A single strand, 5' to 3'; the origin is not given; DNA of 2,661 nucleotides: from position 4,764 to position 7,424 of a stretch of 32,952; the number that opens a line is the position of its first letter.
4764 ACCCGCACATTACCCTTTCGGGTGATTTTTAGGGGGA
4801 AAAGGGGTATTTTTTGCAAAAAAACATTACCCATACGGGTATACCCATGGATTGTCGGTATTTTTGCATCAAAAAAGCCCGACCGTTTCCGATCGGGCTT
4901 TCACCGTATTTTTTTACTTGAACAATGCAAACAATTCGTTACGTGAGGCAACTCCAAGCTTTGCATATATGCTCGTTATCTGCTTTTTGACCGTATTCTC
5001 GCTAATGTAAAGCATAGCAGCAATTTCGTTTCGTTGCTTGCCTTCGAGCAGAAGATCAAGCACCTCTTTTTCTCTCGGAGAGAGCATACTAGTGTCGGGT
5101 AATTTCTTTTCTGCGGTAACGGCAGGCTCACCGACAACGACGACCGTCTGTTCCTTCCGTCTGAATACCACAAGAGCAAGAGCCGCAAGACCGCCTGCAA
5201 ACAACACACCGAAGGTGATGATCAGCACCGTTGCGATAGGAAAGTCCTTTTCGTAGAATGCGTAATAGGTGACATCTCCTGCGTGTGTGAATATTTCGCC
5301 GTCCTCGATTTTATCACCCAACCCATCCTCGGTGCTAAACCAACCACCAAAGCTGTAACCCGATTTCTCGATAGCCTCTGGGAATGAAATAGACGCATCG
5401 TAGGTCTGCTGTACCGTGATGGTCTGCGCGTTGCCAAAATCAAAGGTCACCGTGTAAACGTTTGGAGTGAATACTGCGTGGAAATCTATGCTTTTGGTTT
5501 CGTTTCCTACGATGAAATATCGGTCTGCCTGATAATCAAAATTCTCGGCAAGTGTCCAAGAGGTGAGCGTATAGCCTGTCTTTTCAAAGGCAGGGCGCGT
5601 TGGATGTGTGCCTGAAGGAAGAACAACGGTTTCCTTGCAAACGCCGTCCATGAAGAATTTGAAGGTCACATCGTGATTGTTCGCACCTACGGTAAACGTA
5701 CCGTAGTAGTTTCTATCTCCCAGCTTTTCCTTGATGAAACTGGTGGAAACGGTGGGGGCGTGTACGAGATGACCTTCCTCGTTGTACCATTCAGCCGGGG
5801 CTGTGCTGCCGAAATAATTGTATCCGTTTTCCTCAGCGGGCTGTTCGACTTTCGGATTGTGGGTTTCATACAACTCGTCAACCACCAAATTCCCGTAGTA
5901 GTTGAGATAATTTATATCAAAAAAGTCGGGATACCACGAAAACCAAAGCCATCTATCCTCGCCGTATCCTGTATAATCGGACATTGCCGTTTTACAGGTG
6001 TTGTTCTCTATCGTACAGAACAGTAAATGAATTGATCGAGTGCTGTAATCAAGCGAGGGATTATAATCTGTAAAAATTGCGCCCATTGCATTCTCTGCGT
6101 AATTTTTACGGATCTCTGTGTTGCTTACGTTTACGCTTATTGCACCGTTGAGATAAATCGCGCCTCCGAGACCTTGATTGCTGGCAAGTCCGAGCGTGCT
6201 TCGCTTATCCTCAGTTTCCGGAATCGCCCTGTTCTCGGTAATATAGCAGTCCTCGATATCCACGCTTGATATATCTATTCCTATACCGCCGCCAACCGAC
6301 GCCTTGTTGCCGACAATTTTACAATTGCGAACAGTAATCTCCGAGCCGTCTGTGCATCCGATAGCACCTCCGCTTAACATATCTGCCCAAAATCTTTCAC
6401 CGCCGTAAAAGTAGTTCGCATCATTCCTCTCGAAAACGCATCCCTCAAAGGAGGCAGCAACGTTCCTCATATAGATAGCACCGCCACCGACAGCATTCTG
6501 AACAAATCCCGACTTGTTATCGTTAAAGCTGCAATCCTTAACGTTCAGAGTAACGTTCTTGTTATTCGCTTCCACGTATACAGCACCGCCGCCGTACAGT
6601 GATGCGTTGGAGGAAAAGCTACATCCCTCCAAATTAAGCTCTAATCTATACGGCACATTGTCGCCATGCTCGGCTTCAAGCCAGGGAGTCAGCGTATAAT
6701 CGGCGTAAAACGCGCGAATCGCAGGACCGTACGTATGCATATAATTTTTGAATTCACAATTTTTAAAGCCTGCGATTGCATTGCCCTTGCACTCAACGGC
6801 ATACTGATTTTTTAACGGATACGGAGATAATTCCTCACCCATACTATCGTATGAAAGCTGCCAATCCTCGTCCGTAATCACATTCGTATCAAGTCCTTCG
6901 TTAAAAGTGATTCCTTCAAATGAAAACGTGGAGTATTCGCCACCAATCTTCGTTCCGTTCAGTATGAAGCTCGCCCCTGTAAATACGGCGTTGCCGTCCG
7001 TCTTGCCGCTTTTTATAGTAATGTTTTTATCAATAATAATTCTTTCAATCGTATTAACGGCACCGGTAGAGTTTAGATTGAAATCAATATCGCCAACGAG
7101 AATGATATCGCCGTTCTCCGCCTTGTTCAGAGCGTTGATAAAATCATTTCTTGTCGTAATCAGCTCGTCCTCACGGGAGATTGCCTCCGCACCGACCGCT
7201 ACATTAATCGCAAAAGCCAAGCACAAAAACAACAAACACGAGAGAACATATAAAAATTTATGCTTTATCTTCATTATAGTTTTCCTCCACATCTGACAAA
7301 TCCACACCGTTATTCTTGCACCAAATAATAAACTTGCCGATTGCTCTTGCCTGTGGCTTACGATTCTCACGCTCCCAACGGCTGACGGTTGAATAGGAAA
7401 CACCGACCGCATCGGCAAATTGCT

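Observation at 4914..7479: XRE HTH gene overlapping a membrane-tethered LuxR-type regulator with a large extracytoplasmic beta-helix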

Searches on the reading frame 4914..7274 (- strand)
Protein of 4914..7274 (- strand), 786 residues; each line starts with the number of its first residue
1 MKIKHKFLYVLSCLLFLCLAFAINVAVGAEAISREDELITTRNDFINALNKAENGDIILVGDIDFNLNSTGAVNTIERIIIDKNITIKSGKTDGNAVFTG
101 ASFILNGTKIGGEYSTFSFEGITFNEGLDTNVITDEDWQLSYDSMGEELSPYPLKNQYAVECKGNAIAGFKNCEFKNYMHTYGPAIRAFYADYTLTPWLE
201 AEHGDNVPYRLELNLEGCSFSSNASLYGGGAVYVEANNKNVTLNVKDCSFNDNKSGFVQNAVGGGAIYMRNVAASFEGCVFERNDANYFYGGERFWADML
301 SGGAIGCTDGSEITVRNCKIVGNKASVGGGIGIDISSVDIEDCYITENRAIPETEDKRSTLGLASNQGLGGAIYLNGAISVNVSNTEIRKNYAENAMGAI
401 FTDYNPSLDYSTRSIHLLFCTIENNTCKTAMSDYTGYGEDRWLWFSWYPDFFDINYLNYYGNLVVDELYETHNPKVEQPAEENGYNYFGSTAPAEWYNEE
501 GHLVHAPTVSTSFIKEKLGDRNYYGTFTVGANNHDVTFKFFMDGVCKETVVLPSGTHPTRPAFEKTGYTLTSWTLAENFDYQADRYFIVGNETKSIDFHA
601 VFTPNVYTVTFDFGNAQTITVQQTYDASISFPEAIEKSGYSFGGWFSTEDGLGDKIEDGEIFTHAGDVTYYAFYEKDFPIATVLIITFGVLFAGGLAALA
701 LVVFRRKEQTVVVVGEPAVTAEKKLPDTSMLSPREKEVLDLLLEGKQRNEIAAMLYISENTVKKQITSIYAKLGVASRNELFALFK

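Call 4: search_protein_families(library=pfam, proteins=[window:4914-7274:-], max_evalue=0.1)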
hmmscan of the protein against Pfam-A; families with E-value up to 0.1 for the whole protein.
window:4914-7274:- (786 aa): 7 families
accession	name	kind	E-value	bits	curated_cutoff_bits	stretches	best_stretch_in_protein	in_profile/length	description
PF00196.25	GerE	-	4.5e-15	55.4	23.5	1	730-782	2-54/57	Bacterial regulatory proteins, luxR family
PF09479.16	Flg_new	-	1.6e-14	54.2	27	1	607-672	1-64/65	Listeria-Bacteroides repeat domain (List_Bact_rpt)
PF08281.18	Sigma70_r4_2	-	4.4e-05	23.5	25.7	1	730-767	10-48/54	Sigma-70, region 4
PF02415.23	Chlam_PMP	-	0.00017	21.9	20.6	1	247-268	1-17/19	Chlamydia polymorphic membrane protein (Chlamydia_PMP) repeat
PF18998.6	Flg_new_2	-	0.022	15.2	23.6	0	633-676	28-71/73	Divergent InlB B-repeat domain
PF04545.22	Sigma70_r4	-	0.025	14.5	24.1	1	731-770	5-45/50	Sigma-70, region 4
PF13556.12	HTH_30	-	0.045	14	27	1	742-777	9-44/59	PucR C-terminal helix-turn-helix domain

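Call 8: find_homologous_proteins(query=window:4914-7274:-, max_evalue=0.001)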
Query window:4914-7274:- (786 aa): 107 proteins with E <= 0.001 among 8000 candidates.
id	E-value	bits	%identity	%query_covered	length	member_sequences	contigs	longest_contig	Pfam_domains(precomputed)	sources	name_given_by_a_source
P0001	0.0e+0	1805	99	100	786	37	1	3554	PF09479.17,PF00196.26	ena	-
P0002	0.0e+0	1532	83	100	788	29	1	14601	PF13229.13,PF09479.17,PF02415.24,PF00196.26,PF08281.19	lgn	-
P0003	0.0e+0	1395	77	100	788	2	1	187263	PF09479.17,PF02415.24,PF00196.26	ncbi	-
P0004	0.0e+0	1372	75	100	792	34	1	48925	PF09479.17,PF00196.26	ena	-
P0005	0.0e+0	1336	74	100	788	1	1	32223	PF13229.13,PF09479.17,PF02415.24,PF00196.26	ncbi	-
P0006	0.0e+0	1332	73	100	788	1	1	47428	PF13229.13,PF09479.17,PF02415.24,PF00196.26,PF08281.19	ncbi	-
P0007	0.0e+0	1326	72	100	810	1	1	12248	PF09479.17,PF02415.24,PF00196.26,PF08281.19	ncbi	-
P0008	0.0e+0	1314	71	100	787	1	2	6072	PF13229.13,PF09479.17,PF00196.26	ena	-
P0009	0.0e+0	1313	72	100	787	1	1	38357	PF13229.13,PF09479.17,PF02415.24,PF00196.26,PF08281.19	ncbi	-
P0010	0.0e+0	1266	72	100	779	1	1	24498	PF13229.13,PF09479.17,PF02415.24,PF00196.26,PF08281.19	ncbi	-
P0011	0.0e+0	1201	66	99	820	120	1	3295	PF13229.13,PF09479.17,PF00196.26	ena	-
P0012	0.0e+0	1199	68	95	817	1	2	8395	PF13229.13,PF09479.17,PF00196.26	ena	-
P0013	0.0e+0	1143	64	99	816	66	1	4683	PF13229.13,PF09479.17,PF02415.24,PF00196.26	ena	-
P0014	0.0e+0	1124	62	100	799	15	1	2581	PF09479.17,PF00196.26,PF08281.19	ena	-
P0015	0.0e+0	1117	62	100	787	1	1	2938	PF09479.17,PF00196.26,PF08281.19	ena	-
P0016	0.0e+0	1080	63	96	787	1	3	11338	PF09479.17,PF00196.26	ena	-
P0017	0.0e+0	1037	61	100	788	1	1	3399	PF09479.17,PF02415.24,PF00196.26,PF08281.19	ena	-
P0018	0.0e+0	1035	61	100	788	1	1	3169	PF09479.17,PF02415.24,PF00196.26,PF08281.19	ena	-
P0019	0.0e+0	1034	61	100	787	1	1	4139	PF09479.17,PF02415.24,PF00196.26,PF08281.19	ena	-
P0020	0.0e+0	1033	61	100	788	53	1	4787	PF09479.17,PF02415.24,PF00196.26,PF08281.19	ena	-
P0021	0.0e+0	1033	61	100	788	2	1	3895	PF09479.17,PF02415.24,PF00196.26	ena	-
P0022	0.0e+0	1032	61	100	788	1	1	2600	PF09479.17,PF02415.24,PF00196.26,PF08281.19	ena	-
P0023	0.0e+0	1029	61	100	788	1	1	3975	PF09479.17,PF02415.24,PF00196.26,PF08281.19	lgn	-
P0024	0.0e+0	1027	61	100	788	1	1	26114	PF09479.17,PF02415.24,PF00196.26,PF08281.19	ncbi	-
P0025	0.0e+0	1025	61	100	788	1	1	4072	PF09479.17,PF02415.24,PF00196.26,PF08281.19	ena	-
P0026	0.0e+0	1020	59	95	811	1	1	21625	PF09479.17,PF00196.26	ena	-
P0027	5.5e-296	1002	59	100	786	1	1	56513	PF09479.17,PF02415.24,PF00196.26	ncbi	-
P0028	6.3e-296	1002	57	100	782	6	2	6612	PF09479.17,PF00196.26,PF08281.19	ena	-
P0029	2.0e-289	980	58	100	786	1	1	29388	PF09479.17,PF00196.26,PF08281.19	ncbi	-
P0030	9.7e-283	958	56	96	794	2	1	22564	PF13229.13,PF09479.17,PF02415.24,PF00196.26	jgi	-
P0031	3.1e-281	953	63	84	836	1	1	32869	PF09479.17,PF02415.24,PF00196.26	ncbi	-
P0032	1.9e-279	947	57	100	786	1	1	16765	PF09479.17,PF00196.26,PF08281.19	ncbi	-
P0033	3.9e-276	936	57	100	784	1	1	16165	PF09479.17,PF02415.24,PF00196.26,PF08281.19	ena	-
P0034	1.6e-273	928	55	100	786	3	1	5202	PF09479.17,PF00196.26,PF08281.19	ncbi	-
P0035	5.2e-273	926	56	100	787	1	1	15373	PF09479.17,PF00196.26,PF08281.19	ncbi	-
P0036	2.0e-272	924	53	99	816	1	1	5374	PF09479.17,PF00196.26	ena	-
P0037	2.8e-269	914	56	100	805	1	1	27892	PF09479.17,PF02415.24,PF00196.26,PF08281.19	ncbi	-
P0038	4.7e-268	910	55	98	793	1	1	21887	PF09479.17,PF00196.26,PF08281.19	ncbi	-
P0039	1.6e-266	905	54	97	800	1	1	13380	PF09479.17,PF02415.24,PF00196.26,PF08281.19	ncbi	-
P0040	1.4e-263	895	55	100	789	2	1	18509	PF09479.17,PF02415.24,PF00196.26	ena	-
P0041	2.5e-261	887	55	100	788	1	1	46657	PF09479.17,PF02415.24,PF00196.26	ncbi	-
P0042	1.0e-257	875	53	100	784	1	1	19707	PF09479.17,PF00196.26,PF08281.19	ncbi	-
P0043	1.4e-256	872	53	100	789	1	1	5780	PF13229.13,PF09479.17,PF02415.24,PF00196.26,PF08281.19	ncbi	-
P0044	5.4e-255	866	53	100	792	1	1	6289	PF09479.17,PF02415.24,PF00196.26,PF08281.19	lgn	-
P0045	1.1e-252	859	54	100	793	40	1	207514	PF09479.17,PF02415.24,PF00196.26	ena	-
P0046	7.1e-251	853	52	100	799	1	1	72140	PF09479.17,PF02415.24,PF00196.26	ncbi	-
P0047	1.9e-250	851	52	100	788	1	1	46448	PF09479.17,PF02415.24,PF00196.26,PF08281.19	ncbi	-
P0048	3.2e-250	851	52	96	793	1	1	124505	PF09479.17,PF02415.24,PF00196.26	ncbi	-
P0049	5.0e-249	847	52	100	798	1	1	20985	PF09479.17,PF02415.24,PF00196.26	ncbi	-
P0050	8.4e-249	846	51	100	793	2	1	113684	PF09479.17,PF02415.24,PF00196.26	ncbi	-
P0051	4.0e-246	837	52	100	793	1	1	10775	PF09479.17,PF02415.24,PF00196.26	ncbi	-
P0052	7.4e-246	836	52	100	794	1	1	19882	PF09479.17,PF02415.24,PF00196.26,PF08281.19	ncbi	-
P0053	8.2e-245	833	51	100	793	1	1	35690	PF09479.17,PF02415.24,PF00196.26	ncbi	-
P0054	9.2e-245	833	52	99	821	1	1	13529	PF13229.13,PF09479.17,PF00196.26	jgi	-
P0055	1.4e-244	832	51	96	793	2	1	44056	PF09479.17,PF02415.24,PF00196.26,PF08281.19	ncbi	-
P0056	2.0e-244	831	51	99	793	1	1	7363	PF09479.17,PF02415.24,PF00196.26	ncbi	-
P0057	3.5e-242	824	52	99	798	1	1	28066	PF09479.17,PF02415.24,PF00196.26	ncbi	-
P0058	8.5e-239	813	51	99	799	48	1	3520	PF09479.17,PF02415.24,PF00196.26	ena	-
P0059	1.7e-238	812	51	100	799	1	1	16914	PF09479.17,PF02415.24,PF00196.26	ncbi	-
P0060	5.9e-236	803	50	100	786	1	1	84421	PF09479.17,PF02415.24,PF00196.26,PF08281.19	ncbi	-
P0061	5.9e-229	780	50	100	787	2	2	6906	PF09479.17,PF02415.24,PF00196.26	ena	-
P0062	2.7e-210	719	47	99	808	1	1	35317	PF13229.13,PF09479.17,PF02415.24,PF00196.26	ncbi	-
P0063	6.2e-209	714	47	98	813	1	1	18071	PF09479.17,PF00196.26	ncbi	-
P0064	1.2e-199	683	44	100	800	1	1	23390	PF00196.26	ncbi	-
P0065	1.9e-199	683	44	99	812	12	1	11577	PF13229.13,PF09479.17,PF02415.24,PF00196.26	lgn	-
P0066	1.0e-197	677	44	99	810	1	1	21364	PF09479.17,PF02415.24,PF00196.26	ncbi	-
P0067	3.7e-196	672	44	99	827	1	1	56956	PF13229.13,PF09479.17,PF02415.24,PF00196.26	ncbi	-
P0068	1.1e-195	670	44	99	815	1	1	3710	PF13229.13,PF09479.17,PF02415.24,PF00196.26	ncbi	-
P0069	3.1e-194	665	43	100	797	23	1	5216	PF09479.17,PF00196.26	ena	-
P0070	4.8e-165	569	43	72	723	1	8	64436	PF02415.24,PF00196.26,PF08281.19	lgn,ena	-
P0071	3.2e-160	553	40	96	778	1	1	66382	PF02415.24,PF00196.26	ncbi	-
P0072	4.8e-155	536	39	100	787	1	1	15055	PF02415.24,PF00196.26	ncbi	-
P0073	3.1e-125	437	37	97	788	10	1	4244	PF09479.17,PF00196.26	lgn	-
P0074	2.2e-123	431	41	62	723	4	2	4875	PF02415.24,PF00196.26,PF08281.19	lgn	-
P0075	1.3e-118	415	39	65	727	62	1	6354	PF02415.24,PF00196.26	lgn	-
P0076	1.2e-107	379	40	62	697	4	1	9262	PF00196.26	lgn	-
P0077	1.8e-107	379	40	59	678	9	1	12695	PF02415.24,PF00196.26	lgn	-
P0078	4.1e-101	358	34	97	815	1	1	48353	PF00196.26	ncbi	-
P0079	3.8e-99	351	36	71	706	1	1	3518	PF00196.26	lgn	-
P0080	1.7e-95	339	37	63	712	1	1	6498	PF02415.24,PF00196.26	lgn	-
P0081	5.8e-94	334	37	62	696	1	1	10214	PF00196.26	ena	-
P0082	1.1e-93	333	37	66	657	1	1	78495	PF02415.24,PF00196.26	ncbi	-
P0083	6.6e-93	330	37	61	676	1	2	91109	PF02415.24,PF00196.26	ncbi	-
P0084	1.3e-91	326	37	63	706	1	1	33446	PF02415.24,PF00196.26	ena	-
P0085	5.6e-89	317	38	65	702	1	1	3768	PF02415.24,PF00196.26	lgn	-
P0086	1.2e-88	316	38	65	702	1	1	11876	PF02415.24,PF00196.26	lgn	-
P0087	1.2e-87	313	36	62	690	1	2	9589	PF13229.13,PF02415.24,PF00196.26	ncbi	-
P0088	1.2e-87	313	36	66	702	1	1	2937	PF02415.24,PF00196.26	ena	-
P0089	2.1e-87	312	37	66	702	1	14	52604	PF02415.24,PF00196.26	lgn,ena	-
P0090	7.2e-87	310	37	65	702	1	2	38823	PF02415.24,PF00196.26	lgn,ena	-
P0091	8.1e-87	310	37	65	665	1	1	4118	PF00196.26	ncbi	-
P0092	9.8e-85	303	35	65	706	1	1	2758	PF00196.26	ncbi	-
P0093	1.0e-82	297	36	62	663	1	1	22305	PF13229.13,PF02415.24,PF00196.26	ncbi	-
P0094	3.1e-81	292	35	64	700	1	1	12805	PF13229.13,PF02415.24,PF00196.26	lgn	-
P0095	6.7e-79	284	35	62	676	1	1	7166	PF02415.24,PF00196.26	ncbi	-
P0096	3.2e-76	275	36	59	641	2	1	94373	PF02415.24,PF00196.26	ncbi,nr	ncbi:MAG: LuxR C-terminal-related transcriptional regulator [Erysipelotrichaceae bacterium]|nr:LuxR 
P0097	2.9e-71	259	34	61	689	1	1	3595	PF02415.24,PF00196.26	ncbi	-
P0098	2.1e-67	246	38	53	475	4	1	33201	PF02415.24,PF00589.28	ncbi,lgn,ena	-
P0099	4.8e-66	242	31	73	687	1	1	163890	PF09479.17,PF00196.26,PF18998.7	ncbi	-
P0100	3.6e-65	239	35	67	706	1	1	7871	PF00196.26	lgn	-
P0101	7.2e-64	234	31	71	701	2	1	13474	PF09479.17,PF00196.26,PF04545.23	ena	-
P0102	5.0e-63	232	33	65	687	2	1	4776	PF02415.24,PF00196.26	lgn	-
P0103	7.4e-29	119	24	72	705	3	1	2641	PF00196.26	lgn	-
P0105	3.5e-6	44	23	40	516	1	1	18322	PF02415.24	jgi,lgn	jgi:predicted outer membrane repeat protein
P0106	4.4e-5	40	30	25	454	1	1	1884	PF13229.13,PF02415.24,PF05048.20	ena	-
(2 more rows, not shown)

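Call 11: find_encoding_contigs(protein=P0003, flank=8000, max_places=3)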
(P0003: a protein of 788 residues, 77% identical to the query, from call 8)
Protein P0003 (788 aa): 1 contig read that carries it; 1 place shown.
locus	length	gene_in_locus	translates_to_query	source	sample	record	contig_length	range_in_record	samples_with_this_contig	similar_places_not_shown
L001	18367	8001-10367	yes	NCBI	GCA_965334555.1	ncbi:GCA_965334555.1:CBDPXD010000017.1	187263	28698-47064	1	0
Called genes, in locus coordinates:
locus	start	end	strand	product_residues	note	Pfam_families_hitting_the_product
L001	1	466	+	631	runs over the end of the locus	PF00664:ABC_membrane, PF00005:ABC_tran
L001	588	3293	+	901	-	PF09479:Flg_new, PF18998:Flg_new_2 (weak), PF09479:Flg_new (weak), PF01841:Transglut_core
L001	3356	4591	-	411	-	-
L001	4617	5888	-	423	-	PF00149:Metallophos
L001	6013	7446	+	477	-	PF01938:TRAM, PF05958:tRNA_U5-meth_tr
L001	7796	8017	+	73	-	PF01381:HTH_3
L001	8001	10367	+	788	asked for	PF02415:Chlam_PMP (faint), PF09479:Flg_new, PF00196:GerE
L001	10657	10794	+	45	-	-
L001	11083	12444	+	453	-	-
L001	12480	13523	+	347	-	-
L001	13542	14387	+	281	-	PF17032:Zn_ribbon_15 (faint), PF14803:Zn_ribbon_Nudix (faint), PF13248:Zn_ribbon_3 (weak), PF12773:DZR, PF13240:Zn_Ribbon_1 (faint)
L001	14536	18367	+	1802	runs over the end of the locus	PF13306:LRR_5, PF13855:LRR_8 (faint), PF07581:Glug (faint)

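Call 12: find_encoding_contigs(protein=P0045, flank=8000, max_places=3)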
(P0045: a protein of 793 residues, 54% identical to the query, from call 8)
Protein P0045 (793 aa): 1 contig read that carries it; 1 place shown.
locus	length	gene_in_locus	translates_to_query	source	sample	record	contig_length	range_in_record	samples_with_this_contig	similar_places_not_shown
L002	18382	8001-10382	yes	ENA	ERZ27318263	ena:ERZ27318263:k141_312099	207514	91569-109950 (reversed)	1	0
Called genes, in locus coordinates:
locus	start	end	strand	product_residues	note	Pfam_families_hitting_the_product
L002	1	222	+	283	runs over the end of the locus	PF00702:Hydrolase, PF13344:Hydrolase_6, PF09419:PGP_phosphatase (faint), PF13242:Hydrolase_like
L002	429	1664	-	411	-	PF01527:HTH_Tnp_1 (weak), PF13384:HTH_23 (weak), PF13276:HTH_21, PF00665:rve, PF13683:rve_3, PF13333:rve_2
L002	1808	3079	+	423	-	PF13175:AAA_15 (faint), PF13304:AAA_21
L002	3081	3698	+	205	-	PF13707:RloB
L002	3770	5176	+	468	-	PF28123:DUF8370, PF28130:DUF8371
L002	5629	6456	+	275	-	-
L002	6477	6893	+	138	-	-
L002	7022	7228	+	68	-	-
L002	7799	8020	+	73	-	PF01381:HTH_3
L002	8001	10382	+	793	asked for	PF02415:Chlam_PMP (faint), PF09479:Flg_new, PF00196:GerE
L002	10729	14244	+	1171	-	PF02368:Big_2 (weak)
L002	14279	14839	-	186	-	-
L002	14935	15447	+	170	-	PF13413:HTH_25 (weak)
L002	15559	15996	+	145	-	PF00692:dUTPase, PF22769:DCD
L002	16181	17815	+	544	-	PF04932:Wzy_C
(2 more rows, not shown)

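Call 13: find_encoding_contigs(protein=P0082, flank=8000, max_places=3)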
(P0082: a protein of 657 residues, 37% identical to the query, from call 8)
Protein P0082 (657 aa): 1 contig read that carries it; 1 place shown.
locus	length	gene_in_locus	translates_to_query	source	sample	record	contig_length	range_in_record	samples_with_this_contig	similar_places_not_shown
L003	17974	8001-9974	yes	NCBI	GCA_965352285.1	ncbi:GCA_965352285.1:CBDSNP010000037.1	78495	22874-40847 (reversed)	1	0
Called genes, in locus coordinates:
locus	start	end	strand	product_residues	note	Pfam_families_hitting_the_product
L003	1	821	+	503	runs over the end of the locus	PF07556:DUF1538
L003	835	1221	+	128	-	-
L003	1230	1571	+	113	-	-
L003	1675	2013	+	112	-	-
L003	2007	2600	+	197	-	-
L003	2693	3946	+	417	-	-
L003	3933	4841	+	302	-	-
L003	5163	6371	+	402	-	PF01139:RtcB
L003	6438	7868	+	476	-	PF11443:DUF2828, PF25043:DUF7788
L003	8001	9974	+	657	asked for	PF02415:Chlam_PMP (faint), PF00196:GerE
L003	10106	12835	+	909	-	PF07581:Glug (faint), PF18998:Flg_new_2 (faint), PF09479:Flg_new (faint)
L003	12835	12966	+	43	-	-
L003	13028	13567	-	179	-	-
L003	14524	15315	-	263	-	PF00005:ABC_tran, PF16326:ABC_tran_CTD (faint)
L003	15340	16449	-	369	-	PF00005:ABC_tran, PF02463:SMC_N (faint), PF13304:AAA_21 (faint), PF12848:ABC_tran_Xtn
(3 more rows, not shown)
